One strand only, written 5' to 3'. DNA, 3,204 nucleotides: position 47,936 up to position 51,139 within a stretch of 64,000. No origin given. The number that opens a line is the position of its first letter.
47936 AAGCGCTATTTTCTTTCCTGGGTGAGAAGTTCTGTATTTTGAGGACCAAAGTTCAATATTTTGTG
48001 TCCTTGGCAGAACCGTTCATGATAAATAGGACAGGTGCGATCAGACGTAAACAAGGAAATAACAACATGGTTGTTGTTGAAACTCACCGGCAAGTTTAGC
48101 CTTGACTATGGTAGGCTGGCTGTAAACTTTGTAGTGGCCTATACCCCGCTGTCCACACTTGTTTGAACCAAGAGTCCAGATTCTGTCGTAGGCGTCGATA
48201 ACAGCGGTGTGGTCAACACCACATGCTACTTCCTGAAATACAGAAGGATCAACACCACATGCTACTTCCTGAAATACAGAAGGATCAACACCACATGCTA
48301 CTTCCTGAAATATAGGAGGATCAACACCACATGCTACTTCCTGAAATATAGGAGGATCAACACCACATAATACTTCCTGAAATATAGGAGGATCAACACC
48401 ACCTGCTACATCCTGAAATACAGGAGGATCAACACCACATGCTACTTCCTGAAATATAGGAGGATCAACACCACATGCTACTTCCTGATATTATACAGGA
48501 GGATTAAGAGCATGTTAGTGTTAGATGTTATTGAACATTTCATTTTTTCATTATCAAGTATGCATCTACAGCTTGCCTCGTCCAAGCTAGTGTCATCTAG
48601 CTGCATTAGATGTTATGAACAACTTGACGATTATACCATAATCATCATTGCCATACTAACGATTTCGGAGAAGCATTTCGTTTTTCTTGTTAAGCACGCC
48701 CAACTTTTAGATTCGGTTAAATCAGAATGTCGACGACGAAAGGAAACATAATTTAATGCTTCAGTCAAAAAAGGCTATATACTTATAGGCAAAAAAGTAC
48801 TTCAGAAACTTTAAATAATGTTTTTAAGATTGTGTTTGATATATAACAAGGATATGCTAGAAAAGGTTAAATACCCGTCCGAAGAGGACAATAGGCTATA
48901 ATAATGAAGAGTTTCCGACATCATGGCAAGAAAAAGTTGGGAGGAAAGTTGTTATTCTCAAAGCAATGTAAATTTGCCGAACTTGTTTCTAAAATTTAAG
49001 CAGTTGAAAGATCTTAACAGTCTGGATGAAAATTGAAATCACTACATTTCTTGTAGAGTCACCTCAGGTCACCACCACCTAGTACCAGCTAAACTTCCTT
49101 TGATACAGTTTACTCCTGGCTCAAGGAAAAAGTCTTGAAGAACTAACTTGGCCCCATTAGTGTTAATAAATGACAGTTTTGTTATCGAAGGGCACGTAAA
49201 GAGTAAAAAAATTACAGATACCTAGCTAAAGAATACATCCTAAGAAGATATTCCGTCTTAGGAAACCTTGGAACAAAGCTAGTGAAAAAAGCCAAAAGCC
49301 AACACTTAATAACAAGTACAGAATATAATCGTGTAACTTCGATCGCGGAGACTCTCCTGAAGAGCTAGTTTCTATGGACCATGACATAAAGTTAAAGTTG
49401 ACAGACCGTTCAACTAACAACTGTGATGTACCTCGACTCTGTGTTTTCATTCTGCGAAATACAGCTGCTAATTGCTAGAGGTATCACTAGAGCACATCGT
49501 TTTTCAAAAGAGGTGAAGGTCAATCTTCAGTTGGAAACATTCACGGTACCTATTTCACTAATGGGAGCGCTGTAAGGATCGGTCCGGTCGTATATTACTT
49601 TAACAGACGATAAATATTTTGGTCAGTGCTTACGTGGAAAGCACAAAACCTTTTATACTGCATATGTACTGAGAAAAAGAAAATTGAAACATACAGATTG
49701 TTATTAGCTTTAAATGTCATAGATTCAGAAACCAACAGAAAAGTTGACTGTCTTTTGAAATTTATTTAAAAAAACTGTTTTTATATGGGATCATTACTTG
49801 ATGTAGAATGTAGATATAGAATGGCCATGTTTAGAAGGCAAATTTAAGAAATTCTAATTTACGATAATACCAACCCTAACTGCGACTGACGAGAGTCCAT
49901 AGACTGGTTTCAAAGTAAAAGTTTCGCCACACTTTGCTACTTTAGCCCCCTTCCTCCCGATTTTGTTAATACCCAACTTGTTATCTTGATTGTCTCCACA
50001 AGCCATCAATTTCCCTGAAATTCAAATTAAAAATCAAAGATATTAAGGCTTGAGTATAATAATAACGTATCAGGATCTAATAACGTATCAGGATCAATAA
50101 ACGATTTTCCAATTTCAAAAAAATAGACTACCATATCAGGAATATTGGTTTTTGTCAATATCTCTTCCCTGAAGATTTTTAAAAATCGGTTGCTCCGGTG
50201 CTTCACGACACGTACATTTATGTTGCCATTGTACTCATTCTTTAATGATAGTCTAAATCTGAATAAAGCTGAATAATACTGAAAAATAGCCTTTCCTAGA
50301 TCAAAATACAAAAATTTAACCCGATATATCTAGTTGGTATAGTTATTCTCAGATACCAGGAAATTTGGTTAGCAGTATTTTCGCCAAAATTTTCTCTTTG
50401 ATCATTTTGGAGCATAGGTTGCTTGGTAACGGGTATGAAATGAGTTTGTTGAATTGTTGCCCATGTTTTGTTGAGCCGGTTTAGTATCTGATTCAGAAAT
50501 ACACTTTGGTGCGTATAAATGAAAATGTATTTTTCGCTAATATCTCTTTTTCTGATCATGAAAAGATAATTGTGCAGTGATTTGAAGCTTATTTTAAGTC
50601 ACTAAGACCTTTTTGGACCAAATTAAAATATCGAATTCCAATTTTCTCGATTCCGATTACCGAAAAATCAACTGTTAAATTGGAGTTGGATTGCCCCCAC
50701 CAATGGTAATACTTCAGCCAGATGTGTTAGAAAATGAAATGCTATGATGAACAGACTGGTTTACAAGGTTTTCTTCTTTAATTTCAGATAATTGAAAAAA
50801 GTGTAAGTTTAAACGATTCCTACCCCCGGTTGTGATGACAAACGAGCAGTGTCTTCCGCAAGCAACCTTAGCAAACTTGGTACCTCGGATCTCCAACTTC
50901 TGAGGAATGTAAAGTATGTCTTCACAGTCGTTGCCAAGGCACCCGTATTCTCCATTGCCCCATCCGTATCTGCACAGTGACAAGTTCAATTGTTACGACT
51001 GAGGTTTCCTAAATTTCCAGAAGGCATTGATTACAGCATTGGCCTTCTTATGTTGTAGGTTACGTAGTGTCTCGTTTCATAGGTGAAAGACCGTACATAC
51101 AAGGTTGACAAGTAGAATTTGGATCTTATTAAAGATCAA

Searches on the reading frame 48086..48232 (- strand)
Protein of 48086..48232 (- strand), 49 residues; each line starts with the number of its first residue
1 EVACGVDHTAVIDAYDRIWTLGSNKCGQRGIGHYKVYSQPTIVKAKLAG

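Call 52: search_protein_families(library=pfam, proteins=[window:48086-48232:-], max_evalue=0.1)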
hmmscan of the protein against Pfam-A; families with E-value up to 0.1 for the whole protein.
seq(49 aa): 3 families
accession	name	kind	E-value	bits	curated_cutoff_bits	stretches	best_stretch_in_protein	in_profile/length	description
PF25390.1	WD40_RLD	-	8.2e-08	32.4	150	1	2-47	200-245/363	RCC1-like domain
PF13540.12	RCC1_2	-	6e-05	23.2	22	1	2-28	4-30/30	Regulator of chromosome condensation (RCC1) repeat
PF00415.24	RCC1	-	0.0003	21.7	21.7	0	17-44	3-30/50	Regulator of chromosome condensation (RCC1) repeat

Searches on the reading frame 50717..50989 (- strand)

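Call 52: search_protein_families(library=pfam, proteins=[window:50717-50989:-], max_evalue=0.1)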
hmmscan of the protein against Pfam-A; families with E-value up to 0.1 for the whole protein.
seq(91 aa): 3 families
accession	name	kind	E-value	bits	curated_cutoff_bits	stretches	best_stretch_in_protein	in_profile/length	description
PF00415.24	RCC1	-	2.6e-10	41.2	21.7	1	8-52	5-50/50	Regulator of chromosome condensation (RCC1) repeat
PF25390.1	WD40_RLD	-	1.7e-06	28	150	1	8-56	268-317/363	RCC1-like domain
PF11331.13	Zn_ribbon_12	-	0.0061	16.7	27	1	21-53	11-42/45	EDR4 zinc-ribbon domain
